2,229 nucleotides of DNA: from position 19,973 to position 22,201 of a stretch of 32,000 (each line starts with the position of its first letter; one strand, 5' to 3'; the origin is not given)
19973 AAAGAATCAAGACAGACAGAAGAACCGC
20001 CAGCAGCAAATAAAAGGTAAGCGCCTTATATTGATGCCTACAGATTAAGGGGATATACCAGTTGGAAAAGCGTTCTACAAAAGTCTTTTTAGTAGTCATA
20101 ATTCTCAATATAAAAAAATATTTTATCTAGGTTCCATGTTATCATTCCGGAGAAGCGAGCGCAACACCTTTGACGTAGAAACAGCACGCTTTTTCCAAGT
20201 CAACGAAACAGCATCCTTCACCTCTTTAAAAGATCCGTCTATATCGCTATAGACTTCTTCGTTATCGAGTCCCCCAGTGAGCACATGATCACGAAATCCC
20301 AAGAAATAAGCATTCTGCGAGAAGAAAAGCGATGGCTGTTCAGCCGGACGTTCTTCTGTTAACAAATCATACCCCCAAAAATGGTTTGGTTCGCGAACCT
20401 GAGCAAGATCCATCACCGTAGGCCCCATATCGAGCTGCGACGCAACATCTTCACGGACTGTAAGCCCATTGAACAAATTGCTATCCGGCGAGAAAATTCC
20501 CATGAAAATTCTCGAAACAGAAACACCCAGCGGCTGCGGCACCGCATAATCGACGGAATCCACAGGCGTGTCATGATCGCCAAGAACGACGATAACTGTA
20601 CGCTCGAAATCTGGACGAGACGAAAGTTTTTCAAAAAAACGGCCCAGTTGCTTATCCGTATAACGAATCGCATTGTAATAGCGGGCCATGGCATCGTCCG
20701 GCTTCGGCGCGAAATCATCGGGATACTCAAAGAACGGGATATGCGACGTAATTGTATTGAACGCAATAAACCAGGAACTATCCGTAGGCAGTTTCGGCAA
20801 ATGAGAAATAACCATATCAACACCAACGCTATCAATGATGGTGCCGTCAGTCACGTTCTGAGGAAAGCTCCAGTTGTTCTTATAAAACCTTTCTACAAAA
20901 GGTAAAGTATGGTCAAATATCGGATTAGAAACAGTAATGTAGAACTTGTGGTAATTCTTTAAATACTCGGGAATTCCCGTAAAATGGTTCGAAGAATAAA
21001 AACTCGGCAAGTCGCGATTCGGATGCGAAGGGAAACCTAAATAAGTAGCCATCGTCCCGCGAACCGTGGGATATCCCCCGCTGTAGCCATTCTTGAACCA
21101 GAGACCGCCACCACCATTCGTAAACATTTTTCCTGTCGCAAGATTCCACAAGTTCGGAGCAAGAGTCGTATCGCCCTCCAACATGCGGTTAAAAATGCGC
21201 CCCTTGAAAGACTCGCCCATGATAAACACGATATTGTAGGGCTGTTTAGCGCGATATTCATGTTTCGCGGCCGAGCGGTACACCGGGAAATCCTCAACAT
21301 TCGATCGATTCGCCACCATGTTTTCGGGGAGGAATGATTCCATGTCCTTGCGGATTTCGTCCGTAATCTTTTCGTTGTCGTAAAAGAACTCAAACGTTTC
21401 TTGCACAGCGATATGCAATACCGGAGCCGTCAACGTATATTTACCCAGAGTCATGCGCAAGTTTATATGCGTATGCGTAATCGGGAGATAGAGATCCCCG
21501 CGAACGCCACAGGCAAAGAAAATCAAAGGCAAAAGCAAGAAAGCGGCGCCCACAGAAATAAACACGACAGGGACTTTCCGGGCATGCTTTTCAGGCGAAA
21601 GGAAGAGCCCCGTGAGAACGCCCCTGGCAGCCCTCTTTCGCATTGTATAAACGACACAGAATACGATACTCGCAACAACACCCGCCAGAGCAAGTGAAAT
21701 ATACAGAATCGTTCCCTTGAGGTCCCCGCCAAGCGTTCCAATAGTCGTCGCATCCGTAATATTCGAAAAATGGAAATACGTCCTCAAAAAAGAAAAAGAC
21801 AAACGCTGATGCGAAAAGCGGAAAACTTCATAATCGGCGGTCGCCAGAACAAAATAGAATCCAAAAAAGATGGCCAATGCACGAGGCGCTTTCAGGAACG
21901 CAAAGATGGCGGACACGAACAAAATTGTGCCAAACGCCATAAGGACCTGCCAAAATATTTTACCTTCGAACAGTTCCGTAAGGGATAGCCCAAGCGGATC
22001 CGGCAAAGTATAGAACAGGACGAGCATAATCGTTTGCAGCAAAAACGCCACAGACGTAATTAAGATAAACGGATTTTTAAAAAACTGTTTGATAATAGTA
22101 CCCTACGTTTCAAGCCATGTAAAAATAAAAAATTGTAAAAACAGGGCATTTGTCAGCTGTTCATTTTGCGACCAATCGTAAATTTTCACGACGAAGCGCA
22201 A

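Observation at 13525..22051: Three diverged LtaS-type transferases around an MMPL/RND exporter: candidate undescribed envelope lipid export-and-decoration system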

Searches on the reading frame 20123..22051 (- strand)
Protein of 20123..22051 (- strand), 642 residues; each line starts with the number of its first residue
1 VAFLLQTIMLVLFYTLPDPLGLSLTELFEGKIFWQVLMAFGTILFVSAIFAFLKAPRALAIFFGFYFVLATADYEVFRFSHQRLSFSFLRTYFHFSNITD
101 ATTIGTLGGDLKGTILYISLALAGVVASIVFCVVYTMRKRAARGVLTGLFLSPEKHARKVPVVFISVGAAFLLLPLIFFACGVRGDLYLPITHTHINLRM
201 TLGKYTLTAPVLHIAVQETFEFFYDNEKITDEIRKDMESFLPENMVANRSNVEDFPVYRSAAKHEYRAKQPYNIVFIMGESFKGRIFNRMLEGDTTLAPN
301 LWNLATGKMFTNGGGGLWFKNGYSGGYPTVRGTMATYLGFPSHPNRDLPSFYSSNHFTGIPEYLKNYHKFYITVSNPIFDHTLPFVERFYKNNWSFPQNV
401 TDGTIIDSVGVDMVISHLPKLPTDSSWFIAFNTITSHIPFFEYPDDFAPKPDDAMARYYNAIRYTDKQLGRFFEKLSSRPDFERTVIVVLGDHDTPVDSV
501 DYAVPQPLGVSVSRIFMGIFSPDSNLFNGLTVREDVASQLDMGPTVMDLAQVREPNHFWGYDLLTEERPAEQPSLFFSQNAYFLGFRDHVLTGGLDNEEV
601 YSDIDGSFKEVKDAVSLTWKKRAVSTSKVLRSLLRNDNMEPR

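Call 7: search_protein_families(library=pfam, proteins=[window:20123-22051:-], max_evalue=0.01)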
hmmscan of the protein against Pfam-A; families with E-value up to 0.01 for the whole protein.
window:20123-22051:- (642 aa): 1 family
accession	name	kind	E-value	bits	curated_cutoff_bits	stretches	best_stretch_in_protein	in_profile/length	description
PF00884.28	Sulfatase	-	1e-20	74.7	25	1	273-551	2-300/301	Sulfatase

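Call 8: search_protein_families(library=ncbifam, proteins=[window:20123-22051:-], max_evalue=0.01)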
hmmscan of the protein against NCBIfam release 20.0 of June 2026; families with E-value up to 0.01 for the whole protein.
window:20123-22051:- (642 aa): 8 families
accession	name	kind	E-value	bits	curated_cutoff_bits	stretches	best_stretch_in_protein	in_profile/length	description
NF053595.1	LptchSynLtaSGpos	equivalog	4.9e-08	32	970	1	400-568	370-545/626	lipoteichoic acid synthase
NF009027.0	PRK12363.1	equivalog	9.6e-07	27.8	572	1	405-569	300-461/703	phosphoglycerol transferase I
NF038075.1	fam_STM4013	hypoth_equivalog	1.2e-06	28.2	250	1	388-495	134-234/261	STM4013/SEN3800 family hydrolase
NF010322.0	PRK13759.1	equivalog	8.1e-06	24.6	481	1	453-563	265-376/486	arylsulfatase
TIGR03417.1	chol_sulfatase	equivalog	2.2e-05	23.5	433.45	1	454-556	251-350/500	choline-sulfatase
NF045661.1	HdlasePehA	equivalog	0.00069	18.3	900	1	456-566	282-391/506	phosphoric/sulfuric ester hydrolase PehA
NF038282.1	LapC_YejM_PbgA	exception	0.0022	16.3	825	1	449-569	405-522/584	LPS biosynthesis-modulating metalloenzyme YejM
NF047847.2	SS_mature_LptM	equivalog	0.0039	17.3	27.7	1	169-190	8-29/31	LPS translocon maturation chaperone LptM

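Call 13: search_solved_structures(query=window:20123-22051:-, max_evalue=0.001)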
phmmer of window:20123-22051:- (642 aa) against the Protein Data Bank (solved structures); distinct sequences matched with E-value up to 0.001: 6.
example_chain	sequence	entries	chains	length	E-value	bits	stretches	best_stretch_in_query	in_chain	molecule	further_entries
3lxq_A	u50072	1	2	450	1.6e-13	53.3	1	265-590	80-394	Uncharacterized protein VP1736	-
4uop_A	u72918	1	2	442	1.2e-06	30.6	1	266-585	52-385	LIPOTEICHOIC ACID PRIMASE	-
4uoo_A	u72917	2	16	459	1.3e-06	30.5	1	426-635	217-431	LIPOTEICHOIC ACID SYNTHASE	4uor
2w8d_A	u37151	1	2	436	0.00014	23.7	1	425-571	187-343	PROCESSED GLYCEROL PHOSPHATE LIPOTEICHOIC ACID SYNTHASE 2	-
2w5q_A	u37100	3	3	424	0.00024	23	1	269-566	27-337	PROCESSED GLYCEROL PHOSPHATE LIPOTEICHOIC ACID SYNTHASE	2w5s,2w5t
2w5r_A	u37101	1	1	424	0.00029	22.7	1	269-566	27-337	PROCESSED GLYCEROL PHOSPHATE LIPOTEICHOIC ACID SYNTHASE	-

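Call 47: find_related_loci(query=A5, collection=metagenome_contigs, flank=10000)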
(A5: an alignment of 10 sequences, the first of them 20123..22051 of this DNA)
Query A5 (642 aa) in metagenome_contigs; peptide patterns used: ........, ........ (x = any residue, [..] = any of these).
138 stretches matched a pattern; 89 encode a relative of the query (tblastn E <= 1e-3); the best 80 are kept; 80 distinct loci.
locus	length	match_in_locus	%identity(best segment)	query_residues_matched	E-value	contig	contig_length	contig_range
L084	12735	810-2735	100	1-642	0e+0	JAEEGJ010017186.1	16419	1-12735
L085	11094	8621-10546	96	1-642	0e+0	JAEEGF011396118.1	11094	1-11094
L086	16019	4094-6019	96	1-642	0e+0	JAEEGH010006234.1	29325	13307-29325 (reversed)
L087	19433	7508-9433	96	1-642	0e+0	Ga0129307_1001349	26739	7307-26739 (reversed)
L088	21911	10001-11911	67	1-641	0e+0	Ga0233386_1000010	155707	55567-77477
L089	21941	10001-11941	65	1-641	0e+0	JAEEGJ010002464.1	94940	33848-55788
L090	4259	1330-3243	65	2-641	0e+0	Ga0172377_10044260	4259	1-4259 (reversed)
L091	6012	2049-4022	63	1-641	0e+0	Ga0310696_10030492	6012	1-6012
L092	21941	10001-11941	65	1-641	0e+0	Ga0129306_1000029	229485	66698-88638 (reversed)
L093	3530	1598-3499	65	1-641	0e+0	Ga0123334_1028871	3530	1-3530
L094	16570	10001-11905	64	1-642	0e+0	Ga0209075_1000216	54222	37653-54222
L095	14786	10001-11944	64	1-641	0e+0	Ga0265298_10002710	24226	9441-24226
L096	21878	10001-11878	64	1-641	0e+0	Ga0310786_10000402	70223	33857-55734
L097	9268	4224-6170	65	1-641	0e+0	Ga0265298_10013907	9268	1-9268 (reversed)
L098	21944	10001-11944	64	1-641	0e+0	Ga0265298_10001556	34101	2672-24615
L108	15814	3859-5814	62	1-641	0e+0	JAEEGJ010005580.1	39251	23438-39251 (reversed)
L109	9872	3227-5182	62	1-641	0e+0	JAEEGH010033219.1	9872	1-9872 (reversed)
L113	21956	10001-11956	61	1-641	0e+0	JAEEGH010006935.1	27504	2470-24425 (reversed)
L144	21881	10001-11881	56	2-642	0e+0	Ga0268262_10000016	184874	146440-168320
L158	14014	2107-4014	65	1-641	0e+0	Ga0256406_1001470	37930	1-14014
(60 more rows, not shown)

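Call 51: search_protein_families(library=pfam, proteins=[L144:6157-7266:-, L144:8099-9067:+, L144:9054-9983:+, L144:9980-11890:+, L144:11912-12901:+, L144:12910-14340:+, L144:14313-15470:-, L144:15467-17737:-, L144:17741-20056:-, L144:3935-4927:-], max_evalue=0.001)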
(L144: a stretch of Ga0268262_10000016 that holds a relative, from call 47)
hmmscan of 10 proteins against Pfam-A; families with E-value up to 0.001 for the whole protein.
L144:6157-7266:- (369 aa): 1 family
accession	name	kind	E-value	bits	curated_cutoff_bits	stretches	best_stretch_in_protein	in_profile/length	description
PF05628.17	Borrelia_P13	-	0.00072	20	25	0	237-334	3-112/138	Borrelia membrane protein P13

L144:8099-9067:+ (322 aa): 3 families
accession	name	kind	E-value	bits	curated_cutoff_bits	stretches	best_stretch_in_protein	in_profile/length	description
PF04488.21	Gly_transf_sug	-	3.2e-12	47.4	23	1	87-136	41-88/93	Glycosyltransferase sugar-binding region containing DXD motif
PF04572.17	Gb3_synth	-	5.1e-06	27.1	22.3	1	231-312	43-122/131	Alpha 1,4-glycosyltransferase conserved region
PF05704.18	Caps_synth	-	0.00021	21.2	24.5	1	100-141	109-150/278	Capsular polysaccharide synthesis protein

L144:9054-9983:+ (309 aa): 2 families
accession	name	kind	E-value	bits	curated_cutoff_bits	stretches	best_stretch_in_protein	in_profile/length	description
PF04488.21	Gly_transf_sug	-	2.1e-13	51.2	23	1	76-122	42-88/93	Glycosyltransferase sugar-binding region containing DXD motif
PF04572.17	Gb3_synth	-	7.3e-08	33.1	22.3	1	226-303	46-122/131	Alpha 1,4-glycosyltransferase conserved region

L144:9980-11890:+ (636 aa): 1 family
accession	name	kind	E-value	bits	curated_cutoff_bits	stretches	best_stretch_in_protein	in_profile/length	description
PF00884.28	Sulfatase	-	2.3e-18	67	25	1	275-544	3-300/301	Sulfatase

L144:11912-12901:+ (329 aa): 4 families
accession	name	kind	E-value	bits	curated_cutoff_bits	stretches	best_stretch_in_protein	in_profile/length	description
PF11380.13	Stealth_CR2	-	4.8e-40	136.5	39.4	1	37-138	1-103/108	Stealth protein CR2, conserved region 2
PF17101.10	Stealth_CR1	-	1.4e-07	31.5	27.2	1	3-29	2-28/29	Stealth protein CR1, conserved region 1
PF17102.10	Stealth_CR3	-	1.5e-07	31.6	24.2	1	211-247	2-38/49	Stealth protein CR3, conserved region 3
PF17103.10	Stealth_CR4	-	2.1e-05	24.8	27.4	1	288-328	4-44/55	Stealth protein CR4, conserved region 4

L144:12910-14340:+ (476 aa): 2 families
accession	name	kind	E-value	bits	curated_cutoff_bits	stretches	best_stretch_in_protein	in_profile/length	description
PF01943.22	Polysacc_synt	-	2.6e-13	50.5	28.2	1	10-279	1-261/274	Polysaccharide biosynthesis protein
PF01554.23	MatE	-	2e-05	24.8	24.9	1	47-167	33-154/161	MatE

L144:14313-15470:- (385 aa): 1 family
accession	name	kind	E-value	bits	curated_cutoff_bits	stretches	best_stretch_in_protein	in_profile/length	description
PF04464.20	Glyphos_transf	-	7.8e-07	28.8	22.1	1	181-314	149-293/367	CDP-Glycerol:Poly(glycerophosphate) glycerophosphotransferase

L144:15467-17737:- (756 aa): 1 family
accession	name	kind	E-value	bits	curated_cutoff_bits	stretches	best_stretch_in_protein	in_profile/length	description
PF02096.25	60KD_IMP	-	1.5e-13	51.5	35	1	22-199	1-161/163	60Kd inner membrane protein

L144:17741-20056:- (771 aa): 1 family
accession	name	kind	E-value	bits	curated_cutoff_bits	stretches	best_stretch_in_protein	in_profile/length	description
PF02096.25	60KD_IMP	-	4e-16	59.8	35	1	22-204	1-161/163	60Kd inner membrane protein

L144:3935-4927:- (330 aa): 9 families
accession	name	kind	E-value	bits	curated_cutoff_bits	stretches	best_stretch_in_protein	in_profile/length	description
PF01370.27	Epimerase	-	3.6e-64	216.9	20.9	1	21-257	1-240/240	NAD dependent epimerase/dehydratase family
PF16363.11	GDP_Man_Dehyd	-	5e-54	184.4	27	1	22-319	1-331/332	GDP-mannose 4,6 dehydratase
PF02719.21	Polysacc_synt_2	-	9e-22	78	20.2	1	21-278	1-250/293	Polysaccharide biosynthesis protein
PF01073.25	3Beta_HSD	-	8.1e-21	74.7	22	1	22-248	1-231/280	3-beta hydroxysteroid dehydrogenase/isomerase family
PF04321.23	RmlD_sub_bind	-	2.9e-15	56.6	27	1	19-250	1-201/287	RmlD substrate binding domain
PF07993.18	NAD_binding_4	-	1.8e-08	34.3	20.1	1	89-240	87-256/258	Male sterility protein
PF13460.12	NAD_binding_10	-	0.00017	22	27.2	1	27-172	3-126/184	NAD(P)H-binding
PF08659.16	KR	-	0.00025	21.4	22.6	1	21-148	3-144/180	KR domain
PF00106.31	adh_short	-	0.00028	20.9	26.6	1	21-127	3-118/195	short chain dehydrogenase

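Call 53: find_homologous_proteins(query=window:20123-22051:-, max_evalue=0.00001)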
Query window:20123-22051:- (642 aa): 273 proteins with E <= 0.00001 among 8000 candidates; the best 120 are listed.
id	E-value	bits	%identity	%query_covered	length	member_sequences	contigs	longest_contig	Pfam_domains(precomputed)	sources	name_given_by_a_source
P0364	0.0e+0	1423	96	100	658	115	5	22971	PF00884.29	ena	-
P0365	0.0e+0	1257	83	100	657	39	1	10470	PF00884.29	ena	-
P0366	0.0e+0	1082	71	100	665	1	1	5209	PF00884.29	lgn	-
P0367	0.0e+0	1018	67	100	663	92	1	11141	PF00884.29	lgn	-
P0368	1.2e-293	994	66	100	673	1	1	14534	PF00884.29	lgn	-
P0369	4.3e-291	985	65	100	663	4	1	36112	PF00884.29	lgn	-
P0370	1.5e-289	980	64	100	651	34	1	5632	PF00884.29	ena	-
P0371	2.4e-289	980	65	100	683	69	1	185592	PF00884.29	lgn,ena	-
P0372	6.2e-289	978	65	100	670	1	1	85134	PF00884.29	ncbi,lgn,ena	-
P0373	6.9e-289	978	65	100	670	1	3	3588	PF00884.29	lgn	-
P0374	8.4e-289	978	65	100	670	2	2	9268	PF00884.29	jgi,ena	jgi:phosphoglycerol transferase MdoB-like AlkP superfamily enzyme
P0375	1.8e-288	977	65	100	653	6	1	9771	PF00884.29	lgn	-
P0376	2.4e-288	976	65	100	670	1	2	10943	PF00884.29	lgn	-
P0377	4.4e-288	975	64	100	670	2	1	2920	PF00884.29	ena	-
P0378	2.0e-287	973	64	100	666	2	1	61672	PF00884.29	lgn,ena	-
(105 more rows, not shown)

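Call 64: search_protein_families(library=pfam, proteins=[L108:5818-7287:+, L108:7291-8124:+, L113:11960-13441:+, L113:17254-18579:-, L113:14266-15486:-, L113:16113-17279:-], max_evalue=0.001)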
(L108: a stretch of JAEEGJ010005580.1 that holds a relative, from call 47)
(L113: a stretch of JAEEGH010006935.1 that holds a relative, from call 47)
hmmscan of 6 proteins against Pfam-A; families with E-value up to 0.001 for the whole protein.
L108:5818-7287:+ (490 aa): 2 families
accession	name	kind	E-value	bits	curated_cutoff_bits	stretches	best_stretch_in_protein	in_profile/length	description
PF01943.22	Polysacc_synt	-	8.6e-07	29.1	28.2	1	24-280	3-262/274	Polysaccharide biosynthesis protein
PF01554.23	MatE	-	0.00026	21.1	24.9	1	244-389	14-161/161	MatE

L108:7291-8124:+ (278 aa): 3 families
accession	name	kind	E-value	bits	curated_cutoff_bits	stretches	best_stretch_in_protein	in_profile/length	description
PF04488.21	Gly_transf_sug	-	1.1e-14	55.3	23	1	23-104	5-92/93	Glycosyltransferase sugar-binding region containing DXD motif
PF05704.18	Caps_synth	-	4.2e-12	46.5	24.5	1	5-161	47-187/278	Capsular polysaccharide synthesis protein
PF12919.13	TcdA_TcdB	-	1.1e-05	25.4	23.6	0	57-89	162-194/382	TcdA/TcdB catalytic glycosyltransferase domain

L113:11960-13441:+ (494 aa): 2 families
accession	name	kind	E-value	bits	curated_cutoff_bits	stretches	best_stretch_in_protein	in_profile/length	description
PF01943.22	Polysacc_synt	-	1.3e-09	38.4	28.2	1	25-278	3-260/274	Polysaccharide biosynthesis protein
PF01554.23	MatE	-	0.00085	19.5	24.9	1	237-388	7-160/161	MatE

L113:17254-18579:- (442 aa): 2 families
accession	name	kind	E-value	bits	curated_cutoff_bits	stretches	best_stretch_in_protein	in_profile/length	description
PF13714.12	PEP_mutase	-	1.4e-52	179.1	31.5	1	155-413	1-240/240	Phosphoenolpyruvate phosphomutase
PF01467.32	CTP_transf_like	-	1.8e-11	44.8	21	1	18-136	7-129/133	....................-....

L113:14266-15486:- (407 aa): 3 families
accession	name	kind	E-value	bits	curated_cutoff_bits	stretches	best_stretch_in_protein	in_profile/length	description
PF00266.25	Aminotran_5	-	2e-29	103.1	21.5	1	60-343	28-316/371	Aminotransferase class-V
PF01212.27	Beta_elim_lyase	-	1.6e-06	28.1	27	1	96-256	48-222/288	Beta-eliminating lyase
PF01053.26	Cys_Met_Meta_PP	-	0.00016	20.8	27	1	98-232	70-198/381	Cys/Met metabolism PLP-dependent enzyme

L113:16113-17279:- (389 aa): 2 families
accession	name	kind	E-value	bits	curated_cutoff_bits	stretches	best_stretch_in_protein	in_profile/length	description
PF02775.26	TPP_enzyme_C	-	1.4e-17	64.3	21.9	1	228-359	9-151/151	Thiamine pyrophosphate enzyme, C-terminal TPP binding domain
PF02776.23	TPP_enzyme_N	-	8.3e-15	55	26.8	1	20-131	6-111/119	Thiamine pyrophosphate enzyme, N-terminal TPP binding domain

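Call 66: search_protein_families(library=pfam, proteins=[L113:13303-14244:+, L158:4929-6230:-, L158:6739-7869:-, L158:4063-4914:+, L109:5203-6732:-], max_evalue=0.001)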
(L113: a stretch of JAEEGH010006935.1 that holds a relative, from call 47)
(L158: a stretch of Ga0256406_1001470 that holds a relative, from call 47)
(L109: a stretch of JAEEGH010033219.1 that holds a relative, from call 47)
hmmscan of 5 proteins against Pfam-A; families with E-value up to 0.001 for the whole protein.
L113:13303-14244:+ (314 aa): 1 family
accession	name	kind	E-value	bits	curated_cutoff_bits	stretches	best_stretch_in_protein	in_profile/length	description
PF04991.19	LicD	-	4.9e-41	141.7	22.6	1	70-293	1-227/227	LicD family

L158:4929-6230:- (434 aa): 0 families

L158:6739-7869:- (377 aa): 6 families
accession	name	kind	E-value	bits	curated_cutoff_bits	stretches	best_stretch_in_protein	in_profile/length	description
PF00534.26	Glycos_transf_1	-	7.2e-37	127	26.4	1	194-353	13-171/172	Glycosyl transferases group 1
PF13692.12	Glyco_trans_1_4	-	7.1e-32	111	27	1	197-340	2-142/142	Glycosyl transferases group 1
PF13439.12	Glyco_transf_4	-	2.3e-16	60.7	28.5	1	32-182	2-165/170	Glycosyltransferase Family 4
PF20706.3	GT4-conflict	-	7.7e-07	28.9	26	1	187-315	188-323/385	Family 4 Glycosyltransferase in conflict systems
PF13579.12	Glyco_trans_4_4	-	0.0002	22.2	29.7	1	32-172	1-145/158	Glycosyl transferase 4-like domain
PF13477.12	Glyco_trans_4_2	-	0.00035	21.2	23.4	1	39-153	14-131/139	Glycosyl transferase 4-like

L158:4063-4914:+ (284 aa): 1 family
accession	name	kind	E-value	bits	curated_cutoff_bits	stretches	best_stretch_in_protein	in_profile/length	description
PF04991.19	LicD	-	2.1e-44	152.8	22.6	1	39-263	1-227/227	LicD family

L109:5203-6732:- (510 aa): 3 families
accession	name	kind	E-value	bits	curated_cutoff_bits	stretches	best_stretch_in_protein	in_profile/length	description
PF02646.22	RmuC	-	6.7e-68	229.4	26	1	208-499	1-289/291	RmuC family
PF01442.23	Apolipoprotein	-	3.8e-08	33.7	90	1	77-218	45-186/190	Apolipoprotein A1/A4/E domain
PF04513.17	Baculo_PEP_C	-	0.0001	22.8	38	0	173-269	18-113/140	Baculovirus polyhedron envelope protein, PEP, C terminus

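Call 69: predict_structure(alignment_id=A6)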
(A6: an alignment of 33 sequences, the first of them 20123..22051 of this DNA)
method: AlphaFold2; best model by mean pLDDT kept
length: 642 residues; sequences in the alignment: 33
mean_pLDDT: 78.5   pTM: 0.70
mean pLDDT of the five models: 78.5, 75.5, 74.5, 71.9, 70.7
residues with pLDDT >= 90: 238; 70-90: 222; 50-70: 106; < 50: 76
segments of 3 or more residues with pLDDT < 50: 80-109, 148-152, 200-224, 497-509
pLDDT, mean of each block of 10 residues (from residue 1): 88 68 55 76 91 88 86 64 38 43 42 75 89 87 56 60 90 71 59 57 38 34 59 93 90 89 93 95 89 90 91 91 81 88 66 75 95 74 76 80 71 94 96 76 82 82 94 95 96 63 44 85 93 96 97 95 95 86 87 81 76 92 92 83 81
secondary structure, 60 per line:
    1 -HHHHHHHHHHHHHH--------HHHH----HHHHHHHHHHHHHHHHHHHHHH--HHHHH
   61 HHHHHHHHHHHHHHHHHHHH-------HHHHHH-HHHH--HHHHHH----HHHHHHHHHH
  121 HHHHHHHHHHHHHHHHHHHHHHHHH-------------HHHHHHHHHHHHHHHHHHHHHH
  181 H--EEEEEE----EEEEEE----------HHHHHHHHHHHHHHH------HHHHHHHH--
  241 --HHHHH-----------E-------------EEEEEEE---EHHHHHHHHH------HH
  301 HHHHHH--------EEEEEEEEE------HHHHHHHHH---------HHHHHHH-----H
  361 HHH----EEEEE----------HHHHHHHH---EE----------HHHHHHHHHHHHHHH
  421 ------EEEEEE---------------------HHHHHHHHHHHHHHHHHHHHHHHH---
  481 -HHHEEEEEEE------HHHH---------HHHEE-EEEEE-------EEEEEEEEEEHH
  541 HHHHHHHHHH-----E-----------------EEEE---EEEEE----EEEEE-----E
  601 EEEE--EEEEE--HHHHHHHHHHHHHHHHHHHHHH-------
elements in order: H2-15 H24-27 H32-53 H56-80 H88-93 H95-98 H101-106 H111-145 H159-181 E184-189 E194-199 H210-224 H231-238 H243-247 E273-279 H284-292 H299-306 E315-323 H330-338 H348-354 H360-363 E368-372 H383-390 H406-420 E427-432 H454-477 E485-491 H498-501 E517-521 E529-538 H539-550 E574-577 E581-585 E590-594 E600-604 E607-611 H614-635
